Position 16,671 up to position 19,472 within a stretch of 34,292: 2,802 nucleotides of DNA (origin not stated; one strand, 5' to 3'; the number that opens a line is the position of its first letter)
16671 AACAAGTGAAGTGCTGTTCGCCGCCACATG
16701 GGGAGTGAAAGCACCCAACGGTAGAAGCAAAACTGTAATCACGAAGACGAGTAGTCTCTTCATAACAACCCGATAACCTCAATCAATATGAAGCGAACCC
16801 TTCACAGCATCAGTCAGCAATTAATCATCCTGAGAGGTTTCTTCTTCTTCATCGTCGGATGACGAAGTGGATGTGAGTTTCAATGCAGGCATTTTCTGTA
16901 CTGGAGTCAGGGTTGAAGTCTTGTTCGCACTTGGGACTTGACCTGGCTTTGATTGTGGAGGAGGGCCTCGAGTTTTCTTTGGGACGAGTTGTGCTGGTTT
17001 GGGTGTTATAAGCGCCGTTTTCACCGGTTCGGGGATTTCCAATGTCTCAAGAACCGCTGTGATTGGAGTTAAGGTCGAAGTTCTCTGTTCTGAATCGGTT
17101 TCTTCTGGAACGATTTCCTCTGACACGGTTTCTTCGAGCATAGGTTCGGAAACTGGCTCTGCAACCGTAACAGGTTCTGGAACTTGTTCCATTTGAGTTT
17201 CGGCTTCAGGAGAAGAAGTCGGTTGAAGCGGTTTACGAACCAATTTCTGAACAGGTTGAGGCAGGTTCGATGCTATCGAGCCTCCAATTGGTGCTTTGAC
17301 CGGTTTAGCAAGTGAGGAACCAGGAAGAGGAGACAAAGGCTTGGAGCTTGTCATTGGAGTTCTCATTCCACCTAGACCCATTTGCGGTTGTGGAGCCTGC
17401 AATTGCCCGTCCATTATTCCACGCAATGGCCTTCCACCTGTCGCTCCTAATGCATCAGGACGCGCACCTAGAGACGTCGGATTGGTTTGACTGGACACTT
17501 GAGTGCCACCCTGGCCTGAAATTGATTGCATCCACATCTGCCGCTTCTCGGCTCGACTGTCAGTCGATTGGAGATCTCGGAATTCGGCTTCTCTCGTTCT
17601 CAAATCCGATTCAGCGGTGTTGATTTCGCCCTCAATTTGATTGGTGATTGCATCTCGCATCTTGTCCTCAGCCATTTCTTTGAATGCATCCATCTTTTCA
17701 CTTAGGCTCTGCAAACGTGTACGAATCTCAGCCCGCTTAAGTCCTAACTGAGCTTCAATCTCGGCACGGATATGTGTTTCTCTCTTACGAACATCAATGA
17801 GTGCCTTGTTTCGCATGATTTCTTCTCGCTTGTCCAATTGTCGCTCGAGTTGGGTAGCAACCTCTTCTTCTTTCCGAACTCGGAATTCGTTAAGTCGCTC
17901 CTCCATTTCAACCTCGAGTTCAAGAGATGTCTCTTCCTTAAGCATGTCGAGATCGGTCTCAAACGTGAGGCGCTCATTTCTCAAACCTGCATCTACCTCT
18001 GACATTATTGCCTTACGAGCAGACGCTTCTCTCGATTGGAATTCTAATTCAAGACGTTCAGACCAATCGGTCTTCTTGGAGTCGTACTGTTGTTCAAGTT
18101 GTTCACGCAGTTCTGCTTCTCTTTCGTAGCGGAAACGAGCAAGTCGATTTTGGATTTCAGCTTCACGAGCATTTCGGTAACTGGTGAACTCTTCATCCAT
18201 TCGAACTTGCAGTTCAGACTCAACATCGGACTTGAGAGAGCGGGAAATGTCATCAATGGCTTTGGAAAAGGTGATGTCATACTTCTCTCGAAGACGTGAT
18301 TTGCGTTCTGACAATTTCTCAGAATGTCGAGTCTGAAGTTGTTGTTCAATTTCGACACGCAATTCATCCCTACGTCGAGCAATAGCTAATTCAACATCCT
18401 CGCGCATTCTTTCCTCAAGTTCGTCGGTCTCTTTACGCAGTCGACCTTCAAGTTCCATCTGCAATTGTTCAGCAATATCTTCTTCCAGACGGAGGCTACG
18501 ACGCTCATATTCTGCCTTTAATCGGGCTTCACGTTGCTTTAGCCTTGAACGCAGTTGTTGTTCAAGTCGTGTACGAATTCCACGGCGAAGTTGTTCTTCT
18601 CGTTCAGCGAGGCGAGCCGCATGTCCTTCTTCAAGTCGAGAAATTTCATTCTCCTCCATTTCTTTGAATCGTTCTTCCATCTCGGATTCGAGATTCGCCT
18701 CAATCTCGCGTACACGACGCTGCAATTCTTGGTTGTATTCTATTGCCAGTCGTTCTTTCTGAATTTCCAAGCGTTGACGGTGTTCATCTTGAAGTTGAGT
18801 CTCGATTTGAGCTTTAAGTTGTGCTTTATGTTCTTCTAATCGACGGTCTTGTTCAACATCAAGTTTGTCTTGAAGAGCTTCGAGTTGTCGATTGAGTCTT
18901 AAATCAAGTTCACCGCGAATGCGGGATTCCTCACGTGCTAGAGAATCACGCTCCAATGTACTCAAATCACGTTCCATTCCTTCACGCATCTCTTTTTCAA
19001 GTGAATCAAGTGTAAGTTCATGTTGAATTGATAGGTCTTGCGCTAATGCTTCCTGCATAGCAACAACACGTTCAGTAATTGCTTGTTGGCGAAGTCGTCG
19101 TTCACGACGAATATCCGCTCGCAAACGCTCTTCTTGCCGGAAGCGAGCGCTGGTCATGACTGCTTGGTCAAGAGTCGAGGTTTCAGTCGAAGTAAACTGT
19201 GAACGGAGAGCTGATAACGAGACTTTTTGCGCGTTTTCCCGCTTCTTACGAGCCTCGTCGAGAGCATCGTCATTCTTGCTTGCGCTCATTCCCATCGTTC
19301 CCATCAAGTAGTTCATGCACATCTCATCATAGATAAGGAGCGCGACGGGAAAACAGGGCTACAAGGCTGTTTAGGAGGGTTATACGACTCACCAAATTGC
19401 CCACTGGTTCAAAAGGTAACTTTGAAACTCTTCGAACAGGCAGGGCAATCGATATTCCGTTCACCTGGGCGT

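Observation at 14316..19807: Candidate undescribed three-gene module: zinc-ribbon adaptor, giant coiled-coil rod and membrane-spanning Ca-repeat surface protein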

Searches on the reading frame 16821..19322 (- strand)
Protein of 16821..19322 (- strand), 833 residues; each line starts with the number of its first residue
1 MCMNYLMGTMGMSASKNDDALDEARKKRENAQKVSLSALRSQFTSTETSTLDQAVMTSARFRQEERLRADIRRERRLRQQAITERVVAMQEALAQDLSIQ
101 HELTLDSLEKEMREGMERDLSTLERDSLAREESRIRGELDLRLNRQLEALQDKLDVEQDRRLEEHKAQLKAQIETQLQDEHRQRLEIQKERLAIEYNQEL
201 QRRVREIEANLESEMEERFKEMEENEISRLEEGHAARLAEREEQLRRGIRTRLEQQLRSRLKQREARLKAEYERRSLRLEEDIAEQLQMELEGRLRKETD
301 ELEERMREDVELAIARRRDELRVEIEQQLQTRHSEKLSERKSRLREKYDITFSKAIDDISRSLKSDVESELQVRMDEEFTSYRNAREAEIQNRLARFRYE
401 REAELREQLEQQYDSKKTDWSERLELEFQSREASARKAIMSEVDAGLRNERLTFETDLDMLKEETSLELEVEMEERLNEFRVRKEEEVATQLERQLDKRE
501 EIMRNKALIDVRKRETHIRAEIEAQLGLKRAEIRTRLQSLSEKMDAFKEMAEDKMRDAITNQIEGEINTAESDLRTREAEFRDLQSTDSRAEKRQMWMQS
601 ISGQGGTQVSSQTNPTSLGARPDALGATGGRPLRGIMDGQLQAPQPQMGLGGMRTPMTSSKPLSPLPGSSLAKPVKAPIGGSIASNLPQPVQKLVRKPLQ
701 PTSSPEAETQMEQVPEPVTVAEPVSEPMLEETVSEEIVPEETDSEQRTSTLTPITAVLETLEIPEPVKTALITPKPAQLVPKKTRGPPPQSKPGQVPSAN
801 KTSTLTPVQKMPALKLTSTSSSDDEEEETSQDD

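Call 3: search_protein_families(library=pfam, proteins=[window:16821-19322:-], max_evalue=0.1)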
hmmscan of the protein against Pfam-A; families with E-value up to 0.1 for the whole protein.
window:16821-19322:- (833 aa): 0 families

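Call 6: search_protein_families(library=ncbifam, proteins=[window:16821-19322:-], max_evalue=0.1)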
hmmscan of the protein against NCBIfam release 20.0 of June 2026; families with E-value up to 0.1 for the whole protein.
window:16821-19322:- (833 aa): 0 families

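Call 7: find_homologous_proteins(query=window:16821-19322:-, max_evalue=0.001)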
Query window:16821-19322:- (833 aa): 53 proteins with E <= 0.001 among 8000 candidates.
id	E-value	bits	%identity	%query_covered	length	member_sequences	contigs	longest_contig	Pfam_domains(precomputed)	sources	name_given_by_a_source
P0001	8.3e-292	988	65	97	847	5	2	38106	-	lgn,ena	-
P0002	3.4e-287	973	63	97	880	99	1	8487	-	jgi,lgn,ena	jgi:hypothetical protein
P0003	2.3e-280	951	62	98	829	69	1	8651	-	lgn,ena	-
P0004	4.2e-280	950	61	97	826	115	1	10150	-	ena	-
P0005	2.0e-279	947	61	97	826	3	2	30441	-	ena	-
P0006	9.4e-279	945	61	95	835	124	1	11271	-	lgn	-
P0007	3.4e-278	943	61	98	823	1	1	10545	-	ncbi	-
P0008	6.2e-278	942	61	98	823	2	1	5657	-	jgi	-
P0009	9.6e-278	942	61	98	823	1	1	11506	-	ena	-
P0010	8.4e-277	939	61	98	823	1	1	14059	-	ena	-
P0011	3.5e-276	937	61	96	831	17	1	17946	-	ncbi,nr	ncbi:MAG: hypothetical protein CMA67_04620 [Euryarchaeota archaeon]|nr:hypothetical protein [Euryarc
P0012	9.0e-276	935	61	98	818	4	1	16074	-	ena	-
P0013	2.6e-274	930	61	99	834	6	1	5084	-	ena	-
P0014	1.5e-257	875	55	97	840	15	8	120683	-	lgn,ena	-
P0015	9.7e-255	866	59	95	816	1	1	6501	-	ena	-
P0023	3.1e-244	831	62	83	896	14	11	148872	-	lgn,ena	-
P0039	2.7e-155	537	44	87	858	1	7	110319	-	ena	-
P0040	8.9e-144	499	43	94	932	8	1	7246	-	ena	-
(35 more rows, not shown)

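Call 8: find_encoding_contigs(protein=P0039, flank=10000, max_places=2)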
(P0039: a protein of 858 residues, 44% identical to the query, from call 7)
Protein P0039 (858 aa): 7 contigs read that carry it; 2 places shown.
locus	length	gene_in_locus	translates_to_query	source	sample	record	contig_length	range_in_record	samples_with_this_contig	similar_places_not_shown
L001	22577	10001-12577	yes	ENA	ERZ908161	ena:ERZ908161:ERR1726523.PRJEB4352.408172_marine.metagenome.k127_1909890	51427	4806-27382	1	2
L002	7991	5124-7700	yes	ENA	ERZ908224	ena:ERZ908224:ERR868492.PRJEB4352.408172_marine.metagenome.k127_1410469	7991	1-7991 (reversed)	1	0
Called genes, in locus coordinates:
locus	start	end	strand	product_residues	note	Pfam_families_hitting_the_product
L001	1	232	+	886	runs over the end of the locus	PF03104:DNA_pol_B_exo1, PF00136:DNA_pol_B, PF03175:DNA_pol_B_2 (faint), PF20286:divDNApol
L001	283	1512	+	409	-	PF00801:PKD, PF18911:PKD_4, PF22352:K319L-like_PKD (weak)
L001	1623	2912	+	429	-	PF00009:GTP_EFTU, PF03144:GTP_EFTU_D2, PF03143:GTP_EFTU_D3, PF22594:GTP-eEF1A_C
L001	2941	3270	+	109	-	PF00338:Ribosomal_S10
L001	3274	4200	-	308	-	-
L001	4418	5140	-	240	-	PF05116:S6PP (faint), PF08282:Hydrolase_3, PF12710:HAD (faint), PF13419:HAD_2 (faint), PF00702:Hydrolase (weak), PF08282:Hydrolase_3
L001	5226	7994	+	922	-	PF00122:E1-E2_ATPase, PF00702:Hydrolase, PF08282:Hydrolase_3 (faint)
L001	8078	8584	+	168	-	PF01022:HTH_5 (weak), PF12840:HTH_20, PF01978:TrmB (weak)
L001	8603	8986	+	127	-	PF12773:DZR (faint), PF13717:Zn_ribbon_4 (faint), PF07191:Zn_ribbon_6 (faint)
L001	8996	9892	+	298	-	PF01066:CDP-OH_P_transf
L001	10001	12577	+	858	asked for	-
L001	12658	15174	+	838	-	-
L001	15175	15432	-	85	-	-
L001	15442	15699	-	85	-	-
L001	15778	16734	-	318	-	PF01656:CbiA, PF09140:MipZ (faint), PF10609:ParA (faint), PF13614:AAA_31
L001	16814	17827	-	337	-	PF00493:MCM, PF20030:bpMoxR, PF01078:Mg_chelatase (faint), PF07726:AAA_3, PF07728:AAA_5, PF17863:AAA_lid_2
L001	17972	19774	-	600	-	PF00009:GTP_EFTU, PF01926:MMR_HSR1 (faint), PF03144:GTP_EFTU_D2 (weak), PF11987:IF-2, PF14578:GTP_EFTU_D4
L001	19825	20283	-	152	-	PF00334:NDK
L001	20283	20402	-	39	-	-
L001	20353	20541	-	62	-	PF01246:Ribosomal_L24e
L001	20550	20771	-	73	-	PF01200:Ribosomal_S28e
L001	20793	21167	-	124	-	PF01248:Ribosomal_L7Ae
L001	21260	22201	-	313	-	PF13793:Pribosyltran_N (weak), PF00156:Pribosyltran, PF14572:Pribosyl_synth (weak)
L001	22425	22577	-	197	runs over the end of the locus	PF05239:PRC (faint)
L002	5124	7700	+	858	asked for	-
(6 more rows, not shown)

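Call 9: find_encoding_contigs(protein=P0014, flank=10000, max_places=2)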
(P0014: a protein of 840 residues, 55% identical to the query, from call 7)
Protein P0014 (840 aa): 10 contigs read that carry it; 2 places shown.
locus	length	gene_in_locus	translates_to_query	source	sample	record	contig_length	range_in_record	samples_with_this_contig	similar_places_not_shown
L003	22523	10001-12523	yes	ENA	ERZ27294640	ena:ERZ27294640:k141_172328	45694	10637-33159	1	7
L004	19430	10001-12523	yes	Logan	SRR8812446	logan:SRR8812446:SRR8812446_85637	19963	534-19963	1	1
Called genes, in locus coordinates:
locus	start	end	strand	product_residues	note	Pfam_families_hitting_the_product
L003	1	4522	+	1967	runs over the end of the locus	PF20773:InhA-like_MAM (faint)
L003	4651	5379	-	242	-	PF00702:Hydrolase, PF08282:Hydrolase_3, PF12710:HAD (faint), PF08282:Hydrolase_3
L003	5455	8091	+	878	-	PF00403:HMA (weak), PF00122:E1-E2_ATPase, PF00702:Hydrolase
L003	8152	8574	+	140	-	PF12840:HTH_20, PF01022:HTH_5 (weak), PF01978:TrmB (weak)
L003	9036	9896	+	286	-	PF01066:CDP-OH_P_transf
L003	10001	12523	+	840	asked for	-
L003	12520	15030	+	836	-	PF23414:Beta-prop_EML_2 (faint), PF24807:WD40_CDC20-Fz (faint), PF25174:Beta-prop_THOC3 (faint), PF07494:Reg_prop (faint), PF23381:Beta-prop_IFT122_1st (weak), PF24817:WD40_WDHD1_1st (weak)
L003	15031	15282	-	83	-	-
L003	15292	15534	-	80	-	-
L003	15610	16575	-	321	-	PF01656:CbiA, PF09140:MipZ (faint), PF10609:ParA (faint), PF13614:AAA_31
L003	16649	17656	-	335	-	PF00493:MCM, PF20030:bpMoxR, PF07726:AAA_3, PF07728:AAA_5, PF17863:AAA_lid_2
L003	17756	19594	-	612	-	PF00009:GTP_EFTU, PF03144:GTP_EFTU_D2 (faint), PF11987:IF-2, PF14578:GTP_EFTU_D4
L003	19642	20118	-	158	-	PF00334:NDK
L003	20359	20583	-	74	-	PF01200:Ribosomal_S28e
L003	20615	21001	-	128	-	PF01248:Ribosomal_L7Ae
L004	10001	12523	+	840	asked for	-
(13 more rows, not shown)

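Call 10: find_encoding_contigs(protein=P0023, flank=10000, max_places=2)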
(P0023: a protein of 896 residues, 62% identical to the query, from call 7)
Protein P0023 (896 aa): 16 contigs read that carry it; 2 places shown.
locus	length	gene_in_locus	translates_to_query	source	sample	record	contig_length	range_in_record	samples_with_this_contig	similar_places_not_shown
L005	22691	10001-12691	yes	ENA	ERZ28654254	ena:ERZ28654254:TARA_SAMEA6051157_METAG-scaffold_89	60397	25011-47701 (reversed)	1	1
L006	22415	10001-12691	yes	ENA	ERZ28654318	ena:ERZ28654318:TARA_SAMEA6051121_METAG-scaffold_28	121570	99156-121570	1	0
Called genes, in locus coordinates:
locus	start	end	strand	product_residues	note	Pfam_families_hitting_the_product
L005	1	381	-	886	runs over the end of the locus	PF00330:Aconitase, PF00694:Aconitase_C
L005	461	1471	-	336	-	PF00160:Pro_isomerase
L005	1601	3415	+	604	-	PF01558:POR, PF01855:POR_N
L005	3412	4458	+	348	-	PF02775:TPP_enzyme_C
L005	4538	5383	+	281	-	-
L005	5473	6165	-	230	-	PF00702:Hydrolase (faint), PF05116:S6PP (faint), PF08282:Hydrolase_3, PF12710:HAD (faint), PF08282:Hydrolase_3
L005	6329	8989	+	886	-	PF00403:HMA (weak), PF00122:E1-E2_ATPase, PF00702:Hydrolase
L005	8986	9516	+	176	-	PF12840:HTH_20, PF01978:TrmB (weak)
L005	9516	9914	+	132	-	PF07191:Zn_ribbon_6 (faint)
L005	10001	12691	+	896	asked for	-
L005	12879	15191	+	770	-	-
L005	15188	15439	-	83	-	-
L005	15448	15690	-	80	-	-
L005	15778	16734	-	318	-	PF01656:CbiA, PF09140:MipZ (faint), PF10609:ParA (faint), PF13614:AAA_31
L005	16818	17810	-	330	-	PF00493:MCM, PF20030:bpMoxR, PF07726:AAA_3, PF07728:AAA_5, PF17863:AAA_lid_2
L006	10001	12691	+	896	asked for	-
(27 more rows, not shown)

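Call 13: search_solved_structures(query=A1, max_evalue=0.01)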
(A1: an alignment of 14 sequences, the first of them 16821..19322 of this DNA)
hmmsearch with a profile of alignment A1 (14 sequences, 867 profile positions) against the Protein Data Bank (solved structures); distinct sequences matched with E-value up to 0.01: 0.

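Call 22: find_related_loci(query=A1, collection=genome_contigs, flank=8000)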
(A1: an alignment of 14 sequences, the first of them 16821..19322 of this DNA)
Query A1 (833 aa) in genome_contigs; peptide patterns used: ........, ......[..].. (x = any residue, [..] = any of these).
351 stretches matched a pattern; 287 encode a relative of the query (tblastn E <= 1e-3); the best 80 are kept; 80 distinct loci.
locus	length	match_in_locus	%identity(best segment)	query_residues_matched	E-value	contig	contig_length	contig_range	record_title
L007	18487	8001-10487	90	1-833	0e+0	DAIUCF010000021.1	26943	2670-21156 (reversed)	MAG TPA_asm: Candidatus Poseidoniaceae archaeon isolate CTOTU8138 NODE_962_length_26943_cov_12.479991, whole genome shot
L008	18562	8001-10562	81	1-832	0e+0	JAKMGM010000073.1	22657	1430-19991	MAG: Candidatus Poseidoniaceae archaeon isolate MOX_bin98 PPB.contigs.fa_k127_436487, whole genome shotgun sequence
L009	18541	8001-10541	83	1-829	0e+0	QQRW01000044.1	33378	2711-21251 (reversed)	MAG: Candidatus Poseidoniales archaeon isolate bin_112 U_43171-44, whole genome shotgun sequence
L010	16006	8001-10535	83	1-833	0e+0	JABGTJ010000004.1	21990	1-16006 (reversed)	MAG: Methanobacteriota archaeon isolate SI034_bin128 k141_2257902, whole genome shotgun sequence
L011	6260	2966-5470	83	1-819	0e+0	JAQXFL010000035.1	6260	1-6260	MAG: Candidatus Poseidoniaceae archaeon isolate cluster3-bin.87 k119_223880, whole genome shotgun sequence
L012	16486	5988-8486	97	1-833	0e+0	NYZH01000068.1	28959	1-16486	MAG: Methanobacteriota archaeon isolate ARS60 MHASMcontig_42598, whole genome shotgun sequence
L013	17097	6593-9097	80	9-816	0e+0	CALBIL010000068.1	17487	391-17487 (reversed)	MAG TPA_asm: uncultured euryarchaeote isolate ERR2206762_bin.189_CONCOCT_v1.1_MAG genome assembly, contig: ERZ887853.125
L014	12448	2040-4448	82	9-816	0e+0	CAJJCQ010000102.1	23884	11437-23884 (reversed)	uncultured Candidatus Poseidoniales archaeon isolate FRAM18_bin097 genome assembly, contig: FRAM17_bin097-102, whole gen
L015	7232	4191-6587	81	9-816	0e+0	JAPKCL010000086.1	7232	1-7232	MAG: Candidatus Poseidoniaceae archaeon isolate ANT-63 NODE_5519_length_7232_cov_5.112025, whole genome shotgun sequence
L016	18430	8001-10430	81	4-817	0e+0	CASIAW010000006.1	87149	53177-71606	MAG: Candidatus Poseidoniaceae archaeon isolate FRAM_WSC20_S26_SRF_bin_100_1 genome assembly, contig: FRAM_WSC20_S26_SW_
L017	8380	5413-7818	80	1-817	0e+0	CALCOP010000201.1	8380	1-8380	MAG TPA_asm: uncultured euryarchaeote isolate ERR599165_bin.117_CONCOCT_v1.1_MAG genome assembly, contig: ERZ842087.1604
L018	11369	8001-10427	80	4-820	0e+0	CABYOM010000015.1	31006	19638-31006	uncultured Candidatus Poseidoniales archaeon isolate AG-333-I22 genome assembly, contig: AG-333-I22_NODE_15, whole genom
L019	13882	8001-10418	80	4-817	0e+0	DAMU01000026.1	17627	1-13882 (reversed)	MAG TPA_asm: Euryarchaeota archaeon UBA91 UBA91_contig_16269, whole genome shotgun sequence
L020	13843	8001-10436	80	4-823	0e+0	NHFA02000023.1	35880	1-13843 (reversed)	MAG: Euryarchaeota archaeon TMED99 39792, whole genome shotgun sequence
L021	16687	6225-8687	78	9-828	0e+0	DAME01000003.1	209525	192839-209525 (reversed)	MAG TPA_asm: Euryarchaeota archaeon UBA88 UBA88_contig_1430, whole genome shotgun sequence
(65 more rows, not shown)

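Call 26: predict_structure(alignment_id=A1)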
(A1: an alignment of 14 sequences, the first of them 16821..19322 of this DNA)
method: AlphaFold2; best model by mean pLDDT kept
length: 833 residues; sequences in the alignment: 14
mean_pLDDT: 64.5   pTM: 0.22
mean pLDDT of the five models: 64.5, 64.4, 61.1, 60.5, 60.1
residues with pLDDT >= 90: 36; 70-90: 425; 50-70: 103; < 50: 269
segments of 3 or more residues with pLDDT < 50: 1-37, 39-50, 346-348, 603-614, 616-621, 623-645, 647-673, 675-677, 679-687, 691-704, 706-714, 718-722, 724-738, 740-765, 767-786, 789-793, 795-806, 808-833
pLDDT, mean of each block of 10 residues (from residue 1): 34 31 39 45 40 54 69 77 78 79 82 83 83 87 89 90 91 90 90 89 90 88 87 84 86 86 83 79 80 77 73 70 66 56 50 62 73 73 77 79 82 83 81 77 72 70 75 80 83 84 83 83 80 80 81 78 73 73 63 64 47 40 38 35 38 37 36 39 39 38 37 36 35 35 32 36 41 39 44 42 39 38 36 36
secondary structure, 60 per line:
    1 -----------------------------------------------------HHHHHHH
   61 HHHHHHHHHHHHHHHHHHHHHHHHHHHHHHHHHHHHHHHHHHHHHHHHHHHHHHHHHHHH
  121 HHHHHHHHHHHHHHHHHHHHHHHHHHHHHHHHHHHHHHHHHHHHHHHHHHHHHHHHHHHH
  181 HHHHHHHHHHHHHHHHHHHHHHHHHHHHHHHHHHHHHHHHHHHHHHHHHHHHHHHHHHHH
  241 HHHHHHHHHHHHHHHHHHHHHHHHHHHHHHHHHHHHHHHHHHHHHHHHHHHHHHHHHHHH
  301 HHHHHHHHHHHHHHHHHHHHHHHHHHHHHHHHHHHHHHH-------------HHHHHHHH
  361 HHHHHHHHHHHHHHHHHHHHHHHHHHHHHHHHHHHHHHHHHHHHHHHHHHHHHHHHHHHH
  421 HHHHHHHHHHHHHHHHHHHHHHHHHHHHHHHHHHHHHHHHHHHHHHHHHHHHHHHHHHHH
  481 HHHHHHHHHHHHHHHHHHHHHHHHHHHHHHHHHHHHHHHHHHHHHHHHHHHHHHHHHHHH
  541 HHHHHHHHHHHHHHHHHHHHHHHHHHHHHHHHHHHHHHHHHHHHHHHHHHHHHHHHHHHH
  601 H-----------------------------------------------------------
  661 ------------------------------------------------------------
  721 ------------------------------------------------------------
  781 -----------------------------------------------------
elements in order (helices of 4 or more, strands of 3 or more residues): H54-339 H353-601

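Call 32: fold_search(model_id=the predicted structure, library=pdb)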
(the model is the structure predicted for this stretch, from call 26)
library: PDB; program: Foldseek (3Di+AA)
matches with E <= 10: 0; with E <= 0.001: 0
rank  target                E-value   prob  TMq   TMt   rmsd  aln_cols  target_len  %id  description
